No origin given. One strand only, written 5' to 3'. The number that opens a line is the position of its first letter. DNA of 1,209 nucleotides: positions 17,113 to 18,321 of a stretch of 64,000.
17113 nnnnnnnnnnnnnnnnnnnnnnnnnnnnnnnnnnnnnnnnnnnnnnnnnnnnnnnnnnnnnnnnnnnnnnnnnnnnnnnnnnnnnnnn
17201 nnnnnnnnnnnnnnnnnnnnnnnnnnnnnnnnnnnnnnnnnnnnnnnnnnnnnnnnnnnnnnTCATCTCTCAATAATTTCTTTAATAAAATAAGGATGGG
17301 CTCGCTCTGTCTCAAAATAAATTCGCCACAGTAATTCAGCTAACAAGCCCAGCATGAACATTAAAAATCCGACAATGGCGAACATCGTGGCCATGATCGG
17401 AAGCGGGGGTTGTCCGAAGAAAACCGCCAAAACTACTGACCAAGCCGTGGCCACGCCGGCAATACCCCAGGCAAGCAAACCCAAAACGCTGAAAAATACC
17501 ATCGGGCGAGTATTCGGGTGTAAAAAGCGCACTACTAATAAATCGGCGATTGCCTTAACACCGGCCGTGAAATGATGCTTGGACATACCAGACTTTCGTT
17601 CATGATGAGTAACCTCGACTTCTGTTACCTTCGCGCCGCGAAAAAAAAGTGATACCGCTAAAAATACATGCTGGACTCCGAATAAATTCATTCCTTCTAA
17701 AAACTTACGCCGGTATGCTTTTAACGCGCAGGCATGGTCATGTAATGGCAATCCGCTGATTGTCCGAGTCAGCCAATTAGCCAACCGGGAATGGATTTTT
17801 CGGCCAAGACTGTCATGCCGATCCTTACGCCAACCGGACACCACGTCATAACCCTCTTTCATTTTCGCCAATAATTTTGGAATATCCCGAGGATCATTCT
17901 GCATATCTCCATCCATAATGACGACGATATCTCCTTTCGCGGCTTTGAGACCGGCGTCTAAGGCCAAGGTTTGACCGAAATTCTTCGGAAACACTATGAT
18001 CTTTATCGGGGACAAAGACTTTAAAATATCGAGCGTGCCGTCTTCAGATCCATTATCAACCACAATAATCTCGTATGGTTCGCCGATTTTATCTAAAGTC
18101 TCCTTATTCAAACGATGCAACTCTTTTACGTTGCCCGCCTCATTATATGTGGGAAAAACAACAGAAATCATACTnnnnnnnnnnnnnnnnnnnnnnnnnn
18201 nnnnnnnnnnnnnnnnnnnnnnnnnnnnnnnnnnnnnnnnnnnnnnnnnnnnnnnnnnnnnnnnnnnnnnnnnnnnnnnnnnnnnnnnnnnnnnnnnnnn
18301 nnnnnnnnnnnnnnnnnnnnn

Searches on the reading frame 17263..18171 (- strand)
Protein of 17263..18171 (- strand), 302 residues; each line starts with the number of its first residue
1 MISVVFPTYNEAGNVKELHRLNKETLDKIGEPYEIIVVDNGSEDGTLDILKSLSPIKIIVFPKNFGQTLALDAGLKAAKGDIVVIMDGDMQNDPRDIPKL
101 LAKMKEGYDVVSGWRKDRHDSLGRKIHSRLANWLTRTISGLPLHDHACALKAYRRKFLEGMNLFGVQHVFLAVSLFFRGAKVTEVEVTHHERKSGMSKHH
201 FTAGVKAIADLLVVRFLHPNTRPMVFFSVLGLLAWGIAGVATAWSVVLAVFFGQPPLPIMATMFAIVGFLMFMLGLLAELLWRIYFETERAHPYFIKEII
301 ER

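Call 49: search_protein_families(library=ncbifam, proteins=[window:17263-18171:-], max_evalue=1e-8)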
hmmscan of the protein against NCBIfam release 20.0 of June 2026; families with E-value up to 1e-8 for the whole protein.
window:17263-18171:- (302 aa): 10 families
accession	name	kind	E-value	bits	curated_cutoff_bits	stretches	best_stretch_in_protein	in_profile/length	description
NF007986.1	PRK10714.1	equivalog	2.7e-51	174.5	529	1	2-301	8-313/316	undecaprenyl-phosphate 4-deoxy-4-formamido-L-arabinose transferase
NF047588.1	GlcsyltransPgfSStrep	equivalog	2.2e-37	129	500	1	2-298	3-304/308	glycosyltransferase PgfS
TIGR04182.1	glyco_TIGR04182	equivalog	7.6e-24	84.6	325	1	2-288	2-289/293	S-layer glycoprotein N-glycosyltransferase AglJ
NF041391.1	DPhHxTase_Halo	equivalog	9e-16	57.5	375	1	8-210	3-203/213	dolichyl-phosphate hexose transferase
NF041875.1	EPS_EpsD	equivalog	3.7e-15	56.2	370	1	2-111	1-111/325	exopolysaccharide biosynthesis glycosyltransferase EpsD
TIGR03937.1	PgaC_IcaA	equivalog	2.1e-12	46.7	422.3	1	1-106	46-152/407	poly-beta-1,6-N-acetyl-D-glucosamine synthase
TIGR04283.1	glyco_like_mftF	equivalog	4.4e-12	46.1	182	1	2-106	1-100/221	TIGR04283 family arsenosugar biosynthesis glycosyltransferase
NF058614.1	PPMAGASynPpgS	equivalog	1.5e-11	44.2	370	1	4-214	4-222/226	polyprenyl-phospho-N-acetylgalactosaminyl synthase PpgS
TIGR03965.1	mycofact_glyco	equivalog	3e-10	39.6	280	1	2-106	76-181/467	mycofactocin biosynthesis glycosyltransferase MftF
NF010496.0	PRK13915.1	equivalog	3.6e-09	36.1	262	1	2-103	33-141/307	glucosyl-3-phosphoglycerate synthase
